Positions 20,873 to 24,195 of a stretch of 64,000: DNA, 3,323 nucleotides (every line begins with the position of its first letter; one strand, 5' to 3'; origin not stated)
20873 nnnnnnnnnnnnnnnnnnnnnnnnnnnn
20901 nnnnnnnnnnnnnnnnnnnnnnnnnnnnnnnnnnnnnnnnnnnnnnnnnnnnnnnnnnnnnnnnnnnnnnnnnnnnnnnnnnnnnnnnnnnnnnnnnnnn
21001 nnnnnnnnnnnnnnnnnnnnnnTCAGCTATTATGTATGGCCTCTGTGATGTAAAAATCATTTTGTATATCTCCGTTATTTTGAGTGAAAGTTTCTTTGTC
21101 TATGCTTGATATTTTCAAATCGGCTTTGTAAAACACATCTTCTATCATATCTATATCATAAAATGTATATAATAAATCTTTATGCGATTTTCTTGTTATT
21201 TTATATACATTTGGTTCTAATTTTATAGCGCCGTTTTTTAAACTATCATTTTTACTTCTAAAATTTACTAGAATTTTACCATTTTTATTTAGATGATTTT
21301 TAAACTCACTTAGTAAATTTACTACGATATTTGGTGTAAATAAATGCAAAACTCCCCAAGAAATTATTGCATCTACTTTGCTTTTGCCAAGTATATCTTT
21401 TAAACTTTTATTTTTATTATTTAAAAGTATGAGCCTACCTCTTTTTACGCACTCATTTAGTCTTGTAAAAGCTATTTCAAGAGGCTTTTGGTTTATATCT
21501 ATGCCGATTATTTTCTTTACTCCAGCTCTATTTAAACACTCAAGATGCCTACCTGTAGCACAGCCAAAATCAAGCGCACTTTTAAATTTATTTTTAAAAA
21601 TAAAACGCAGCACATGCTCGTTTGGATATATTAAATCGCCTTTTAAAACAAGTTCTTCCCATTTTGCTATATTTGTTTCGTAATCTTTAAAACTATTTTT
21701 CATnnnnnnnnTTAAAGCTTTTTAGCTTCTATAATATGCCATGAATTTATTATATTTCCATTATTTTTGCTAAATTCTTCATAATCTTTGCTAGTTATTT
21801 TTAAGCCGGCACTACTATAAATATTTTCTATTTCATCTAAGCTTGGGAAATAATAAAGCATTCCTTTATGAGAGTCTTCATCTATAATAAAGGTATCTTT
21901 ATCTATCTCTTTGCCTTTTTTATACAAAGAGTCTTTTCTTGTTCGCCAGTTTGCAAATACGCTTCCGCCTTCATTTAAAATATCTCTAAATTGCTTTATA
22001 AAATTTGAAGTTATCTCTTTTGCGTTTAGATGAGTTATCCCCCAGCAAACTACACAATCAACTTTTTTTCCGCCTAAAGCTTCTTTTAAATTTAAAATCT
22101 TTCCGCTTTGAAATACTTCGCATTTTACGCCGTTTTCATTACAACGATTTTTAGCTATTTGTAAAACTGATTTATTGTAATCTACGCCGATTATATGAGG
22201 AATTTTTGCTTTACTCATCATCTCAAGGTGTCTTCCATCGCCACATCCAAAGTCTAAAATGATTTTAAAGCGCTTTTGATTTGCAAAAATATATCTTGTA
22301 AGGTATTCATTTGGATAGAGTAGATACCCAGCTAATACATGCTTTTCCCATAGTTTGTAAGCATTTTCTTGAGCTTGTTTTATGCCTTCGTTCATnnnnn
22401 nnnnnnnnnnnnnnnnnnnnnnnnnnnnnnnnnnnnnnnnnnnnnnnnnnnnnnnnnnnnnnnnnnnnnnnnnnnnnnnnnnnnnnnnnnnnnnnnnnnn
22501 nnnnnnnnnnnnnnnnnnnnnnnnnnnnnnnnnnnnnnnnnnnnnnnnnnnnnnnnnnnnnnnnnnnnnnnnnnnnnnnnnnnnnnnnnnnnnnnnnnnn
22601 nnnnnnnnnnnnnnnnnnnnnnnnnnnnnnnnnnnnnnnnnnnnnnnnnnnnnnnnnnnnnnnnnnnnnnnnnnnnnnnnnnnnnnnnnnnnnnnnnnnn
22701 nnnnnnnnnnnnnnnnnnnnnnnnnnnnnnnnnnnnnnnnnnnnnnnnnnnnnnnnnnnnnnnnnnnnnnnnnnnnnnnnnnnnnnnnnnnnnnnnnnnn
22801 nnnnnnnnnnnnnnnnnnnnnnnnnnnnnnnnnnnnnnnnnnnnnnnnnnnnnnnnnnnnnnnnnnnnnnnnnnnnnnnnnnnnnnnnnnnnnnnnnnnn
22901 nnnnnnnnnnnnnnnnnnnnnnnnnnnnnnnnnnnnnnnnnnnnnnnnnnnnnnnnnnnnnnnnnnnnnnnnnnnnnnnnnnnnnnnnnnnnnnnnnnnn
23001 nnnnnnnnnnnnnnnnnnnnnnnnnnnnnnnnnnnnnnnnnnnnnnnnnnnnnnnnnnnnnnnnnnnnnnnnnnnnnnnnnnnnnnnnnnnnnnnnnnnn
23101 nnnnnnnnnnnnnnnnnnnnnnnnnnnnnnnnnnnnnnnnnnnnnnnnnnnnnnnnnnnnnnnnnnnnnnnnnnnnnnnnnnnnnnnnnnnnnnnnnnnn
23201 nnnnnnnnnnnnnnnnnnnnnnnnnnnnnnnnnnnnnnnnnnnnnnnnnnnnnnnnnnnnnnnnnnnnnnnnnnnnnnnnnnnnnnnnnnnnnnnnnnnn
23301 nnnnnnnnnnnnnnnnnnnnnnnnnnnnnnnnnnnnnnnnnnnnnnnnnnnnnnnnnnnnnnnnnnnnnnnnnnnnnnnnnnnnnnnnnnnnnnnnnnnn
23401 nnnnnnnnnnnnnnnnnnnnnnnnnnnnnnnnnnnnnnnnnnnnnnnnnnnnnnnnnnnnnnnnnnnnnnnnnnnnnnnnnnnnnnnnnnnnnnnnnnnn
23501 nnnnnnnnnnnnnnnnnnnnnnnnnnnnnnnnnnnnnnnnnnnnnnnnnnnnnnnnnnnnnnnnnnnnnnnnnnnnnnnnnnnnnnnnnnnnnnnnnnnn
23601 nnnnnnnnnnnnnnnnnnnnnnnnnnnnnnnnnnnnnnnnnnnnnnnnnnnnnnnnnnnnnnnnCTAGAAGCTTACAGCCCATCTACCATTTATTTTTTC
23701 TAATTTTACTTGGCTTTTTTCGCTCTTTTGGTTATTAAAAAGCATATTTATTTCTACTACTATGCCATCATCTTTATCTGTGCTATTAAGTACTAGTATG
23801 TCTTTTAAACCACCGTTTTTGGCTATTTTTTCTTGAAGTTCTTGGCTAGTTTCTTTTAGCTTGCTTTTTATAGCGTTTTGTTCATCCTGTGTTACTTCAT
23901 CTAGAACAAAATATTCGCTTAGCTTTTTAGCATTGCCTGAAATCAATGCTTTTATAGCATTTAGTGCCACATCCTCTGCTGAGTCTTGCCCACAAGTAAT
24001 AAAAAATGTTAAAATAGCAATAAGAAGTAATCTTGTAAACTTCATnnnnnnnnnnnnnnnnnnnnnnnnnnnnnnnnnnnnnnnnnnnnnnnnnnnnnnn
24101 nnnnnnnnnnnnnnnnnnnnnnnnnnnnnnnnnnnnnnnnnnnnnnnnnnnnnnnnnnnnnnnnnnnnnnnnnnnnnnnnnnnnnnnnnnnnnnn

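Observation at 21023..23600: A low-GC three-gene cassette next to gyrB has its lead ATP-grasp gene gated by two separate poly-G tracts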

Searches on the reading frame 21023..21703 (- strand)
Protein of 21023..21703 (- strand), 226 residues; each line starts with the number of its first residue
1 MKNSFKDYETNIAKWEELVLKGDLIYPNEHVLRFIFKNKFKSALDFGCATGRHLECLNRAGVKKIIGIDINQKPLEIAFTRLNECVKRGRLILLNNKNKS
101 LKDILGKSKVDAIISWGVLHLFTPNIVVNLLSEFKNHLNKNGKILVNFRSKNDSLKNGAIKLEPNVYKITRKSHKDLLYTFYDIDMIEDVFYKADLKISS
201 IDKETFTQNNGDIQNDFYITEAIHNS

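Call 5: search_protein_families(library=pfam, proteins=[window:21023-21703:-], max_evalue=0.01)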
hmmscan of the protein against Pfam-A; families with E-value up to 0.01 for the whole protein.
window:21023-21703:- (226 aa): 10 families
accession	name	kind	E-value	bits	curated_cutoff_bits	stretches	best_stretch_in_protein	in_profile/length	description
PF13649.12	Methyltransf_25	-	4.9e-11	43.6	27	1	44-142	2-97/97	Methyltransferase domain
PF13489.12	Methyltransf_23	-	1.3e-09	38.5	27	1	30-153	11-123/164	Methyltransferase domain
PF08241.18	Methyltransf_11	-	4.5e-09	37.3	21.2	1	44-145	1-94/95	Methyltransferase domain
PF08242.18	Methyltransf_12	-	8.9e-09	36.4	30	1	44-144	1-98/98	Methyltransferase domain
PF13847.12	Methyltransf_31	-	3.4e-07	30.5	27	1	41-166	5-128/145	Methyltransferase domain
PF01728.25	FtsJ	-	5.1e-05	23.7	24.1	1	35-115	18-97/181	FtsJ-like methyltransferase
PF08003.17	Methyltransf_9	-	0.00027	20.5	23.8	1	31-146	107-217/315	Protein of unknown function (DUF1698)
PF03291.22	mRNA_G-N7_MeTrfase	-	0.0038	16.8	26.6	1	42-88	64-110/315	mRNA (guanine-N(7))-methyltransferase domain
PF03848.20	TehB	-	0.004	17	20.4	1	42-146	33-132/193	Tellurite resistance protein TehB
PF05175.20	MTS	-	0.0061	16.7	23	1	36-149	28-141/170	Methyltransferase small domain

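Call 6: search_protein_families(library=ncbifam, proteins=[window:21023-21703:-], max_evalue=0.01)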
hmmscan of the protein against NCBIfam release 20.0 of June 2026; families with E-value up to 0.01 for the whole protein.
window:21023-21703:- (226 aa): 18 families
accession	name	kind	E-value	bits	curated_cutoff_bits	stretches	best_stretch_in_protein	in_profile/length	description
NF043040.1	corrin_prot_MT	hypoth_equivalog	2.1e-09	37.2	180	1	40-146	42-147/216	corrinoid protein-associated methyltransferase CpaM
NF008992.0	PRK12335.1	equivalog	1.4e-06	27.7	303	1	31-146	114-223/289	SAM-dependent methyltransferase TehB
NF011650.0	PRK15068.1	equivalog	6.7e-06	25.2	209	1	33-146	116-225/324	tRNA 5-methoxyuridine(34)/uridine 5-oxyacetic acid(34) synthase CmoB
TIGR00452.1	TIGR00452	equivalog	7.7e-06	24.9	275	1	39-146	117-219/316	tRNA 5-methoxyuridine(34)/uridine 5-oxyacetic acid(34) synthase CmoB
TIGR03587.1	Pse_Me-ase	hypoth_equivalog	1.9e-05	24.9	112.05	1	38-135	42-131/204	pseudaminic acid biosynthesis-associated methylase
NF011529.0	PRK14968.1-3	equivalog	2e-05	24.1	162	1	35-80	30-74/198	putative methyltransferase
NF001244.0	PRK00216.1-5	equivalog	2.8e-05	23.5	216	1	31-146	40-153/236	bifunctional demethylmenaquinone methyltransferase/2-methoxy-6-polyprenyl-1,4-benzoquinol methylase UbiE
NF045667.1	MTase_DVU1556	equivalog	5.7e-05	22.7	155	1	40-146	23-119/213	DVU_1556 family methyltransferase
TIGR01934.1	MenG_MenH_UbiE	subfamily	0.00013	21.3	158.35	1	30-146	30-141/223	ubiquinone/menaquinone biosynthesis methyltransferase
NF008405.0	PRK11207.1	equivalog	0.00016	21.2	218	1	30-145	21-131/198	tellurite resistance methyltransferase TehB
TIGR04074.1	bacter_Hen1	equivalog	0.00096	17.8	340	1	29-83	272-327/462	3' terminal RNA ribose 2'-O-methyltransferase Hen1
TIGR00406.1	prmA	equivalog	0.001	18.6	183.15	1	37-144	157-255/288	50S ribosomal protein L11 methyltransferase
NF049952.1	23rRNACMtaseTlyA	equivalog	0.002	17.6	250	1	37-79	75-117/236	23S rRNA (cytidine-2'-O)-methyltransferase TlyA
TIGR04290.1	meth_Rta_06860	hypoth_equivalog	0.002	17.6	300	1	41-133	51-140/226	TIGR04290 family methyltransferase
TIGR02072.1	BioC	equivalog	0.0032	17.3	184.95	1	37-147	29-133/244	malonyl-ACP O-methyltransferase BioC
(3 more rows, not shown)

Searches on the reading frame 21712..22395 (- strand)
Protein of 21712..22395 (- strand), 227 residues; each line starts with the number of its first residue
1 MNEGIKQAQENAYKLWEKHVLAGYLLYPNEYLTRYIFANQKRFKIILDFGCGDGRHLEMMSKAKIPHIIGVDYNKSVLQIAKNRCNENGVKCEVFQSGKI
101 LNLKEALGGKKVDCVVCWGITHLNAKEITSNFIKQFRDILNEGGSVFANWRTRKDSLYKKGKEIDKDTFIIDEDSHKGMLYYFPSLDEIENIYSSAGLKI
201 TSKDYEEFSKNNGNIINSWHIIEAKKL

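Call 5: search_protein_families(library=pfam, proteins=[window:21712-22395:-], max_evalue=0.01)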
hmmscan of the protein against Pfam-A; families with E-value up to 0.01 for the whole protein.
window:21712-22395:- (227 aa): 15 families
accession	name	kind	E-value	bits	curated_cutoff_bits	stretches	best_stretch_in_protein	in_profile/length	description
PF13649.12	Methyltransf_25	-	7.8e-15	55.8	27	1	46-144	1-97/97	Methyltransferase domain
PF13847.12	Methyltransf_31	-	1.2e-13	51.4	27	1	45-148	6-109/145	Methyltransferase domain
PF13489.12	Methyltransf_23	-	1.1e-10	41.9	27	1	33-202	13-163/164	Methyltransferase domain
PF08242.18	Methyltransf_12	-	3.5e-10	40.9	30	1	47-145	1-97/98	Methyltransferase domain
PF08241.18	Methyltransf_11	-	2e-09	38.4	21.2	1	47-147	1-94/95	Methyltransferase domain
PF05175.20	MTS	-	4.3e-08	33.4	23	1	41-147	30-137/170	Methyltransferase small domain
PF02353.26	CMAS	-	2.3e-06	27.6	27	1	45-219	65-229/273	Mycolic acid cyclopropane synthetase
PF01209.24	Ubie_methyltran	-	0.00016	21.5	20.1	1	39-147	44-150/233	ubiE/COQ5 methyltransferase family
PF23525.1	Methyltransf_36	-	0.0003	20.5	27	0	40-96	38-107/268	AprA MT2-like domain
PF03291.22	mRNA_G-N7_MeTrfase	-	0.0006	19.5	26.6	1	42-87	61-106/315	mRNA (guanine-N(7))-methyltransferase domain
PF01555.25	N6_N4_Mtase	-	0.00085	19.8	26.7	0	27-82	166-220/221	DNA methylase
PF06325.19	PrmA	-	0.00089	19.3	22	1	40-145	159-255/296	Ribosomal protein L11 methyltransferase (PrmA)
PF01728.25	FtsJ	-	0.00099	19.5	24.1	1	42-117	21-97/181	FtsJ-like methyltransferase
PF24675.1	NpmA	-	0.0044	16.8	60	0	42-119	23-107/214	16S rRNA (adenine(1408)-N(1))-methyltransferase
PF02390.23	Methyltransf_4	-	0.0087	16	24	0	44-91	3-51/173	Putative methyltransferase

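Call 6: search_protein_families(library=ncbifam, proteins=[window:21712-22395:-], max_evalue=0.01)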
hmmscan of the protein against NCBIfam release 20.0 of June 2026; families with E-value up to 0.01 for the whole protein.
window:21712-22395:- (227 aa): 28 families (the best 25 are shown)
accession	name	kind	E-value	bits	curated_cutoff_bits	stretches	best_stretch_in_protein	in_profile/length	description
NF043040.1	corrin_prot_MT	hypoth_equivalog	2.9e-09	36.7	180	1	42-147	41-146/216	corrinoid protein-associated methyltransferase CpaM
TIGR01983.1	UbiG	equivalog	4.4e-08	32.7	102.95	1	44-148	51-151/228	bifunctional 2-polyprenyl-6-hydroxyphenol methylase/3-demethylubiquinol 3-O-methyltransferase UbiG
NF001244.0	PRK00216.1-5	equivalog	1.3e-07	31.2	216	1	40-147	46-152/236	bifunctional demethylmenaquinone methyltransferase/2-methoxy-6-polyprenyl-1,4-benzoquinol methylase UbiE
NF045649.1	2X_seleno_MduS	exception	2.6e-07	29.9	380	1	40-171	39-170/338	methyltransferase domain-containing selenoprotein MduS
NF045667.1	MTase_DVU1556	equivalog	3.2e-06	26.8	155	1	43-145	23-116/213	DVU_1556 family methyltransferase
TIGR01934.1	MenG_MenH_UbiE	subfamily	5.7e-06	25.8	158.35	1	42-146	39-139/223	ubiquinone/menaquinone biosynthesis methyltransferase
NF011529.0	PRK14968.1-3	equivalog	8e-06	25.4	162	1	41-98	33-90/198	putative methyltransferase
NF001080.0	PRK00121.2-2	equivalog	1.2e-05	24.7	132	1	43-169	47-179/224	tRNA (guanosine(46)-N7)-methyltransferase TrmB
TIGR00091.1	TIGR00091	equivalog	4.9e-05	22.8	112.65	1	39-147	13-129/194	tRNA (guanosine(46)-N7)-methyltransferase TrmB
TIGR04074.1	bacter_Hen1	equivalog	6.3e-05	21.7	340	1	42-87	282-328/462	3' terminal RNA ribose 2'-O-methyltransferase Hen1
NF011650.0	PRK15068.1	equivalog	7.7e-05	21.7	209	1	44-196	124-266/324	tRNA 5-methoxyuridine(34)/uridine 5-oxyacetic acid(34) synthase CmoB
NF040703.1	cyclopro_CfaB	exception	0.00013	20.9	650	1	44-166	161-278/393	C17 cyclopropane fatty acid synthase CfaB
TIGR02072.1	BioC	equivalog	0.00018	21.4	184.95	1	42-146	32-130/244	malonyl-ACP O-methyltransferase BioC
NF041081.1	prot_lys_mtase_Arch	equivalog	0.00025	21.1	200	1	38-94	5-62/142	protein-lysine N-methyltransferase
NF008823.0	PRK11873.1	subfamily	0.00025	20.6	263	1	38-144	73-177/272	arsenite methyltransferase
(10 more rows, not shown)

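Call 55: search_solved_structures(query=window:21712-22395:-, max_evalue=0.001)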
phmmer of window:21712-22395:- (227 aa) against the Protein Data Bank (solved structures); distinct sequences matched with E-value up to 0.001: 9.
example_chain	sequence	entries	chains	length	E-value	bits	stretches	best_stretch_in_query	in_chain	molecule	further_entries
6mro_A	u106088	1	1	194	1.6e-06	31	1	41-149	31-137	methyl transferase from Methanosarcina acetivorans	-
2p8j_A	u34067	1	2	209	5e-06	29.4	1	37-201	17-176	S-adenosylmethionine-dependent methyltransferase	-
5doo_A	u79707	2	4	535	5.1e-06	29.3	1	46-152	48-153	protein lysine methyltransferase 2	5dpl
9vkf_A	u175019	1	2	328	1.8e-05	27.5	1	39-190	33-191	Protein arginine N-methyltransferase 1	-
1g6q_1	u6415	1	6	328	1.8e-05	27.5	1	39-190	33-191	HNRNP ARGININE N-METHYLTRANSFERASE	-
8gdu_A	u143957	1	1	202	5.7e-05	25.9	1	41-148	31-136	Methyltransferase domain-containing protein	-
6cu3_A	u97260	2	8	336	0.00043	23.1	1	36-149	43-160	protein arginine N-methyltransferase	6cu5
8dur_A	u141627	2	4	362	0.00051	22.8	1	37-149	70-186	Protein arginine N-methyltransferase 1 (PRMT1) | PUA domain-containing protein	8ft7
1m6y_A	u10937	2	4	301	0.00051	22.8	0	39-116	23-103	S-adenosyl-methyltransferase mraW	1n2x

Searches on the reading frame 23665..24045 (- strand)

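Call 5: search_protein_families(library=pfam, proteins=[window:23665-24045:-], max_evalue=0.01)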
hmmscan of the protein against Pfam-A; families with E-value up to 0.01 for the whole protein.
window:23665-24045:- (126 aa): 1 family
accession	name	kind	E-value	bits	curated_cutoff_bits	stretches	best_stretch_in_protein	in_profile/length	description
PF12870.14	DUF4878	-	3.9e-09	37.3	24.1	1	17-124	2-111/112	Domain of unknown function (DUF4878)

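Call 6: search_protein_families(library=ncbifam, proteins=[window:23665-24045:-], max_evalue=0.01)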
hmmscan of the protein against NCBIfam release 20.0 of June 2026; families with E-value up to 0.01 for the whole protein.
window:23665-24045:- (126 aa): 1 family
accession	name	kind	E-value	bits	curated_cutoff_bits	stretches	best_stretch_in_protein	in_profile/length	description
NF047391.1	SA0570_fam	equivalog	0.0037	17.2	125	1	6-110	9-112/167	SA0570 family protein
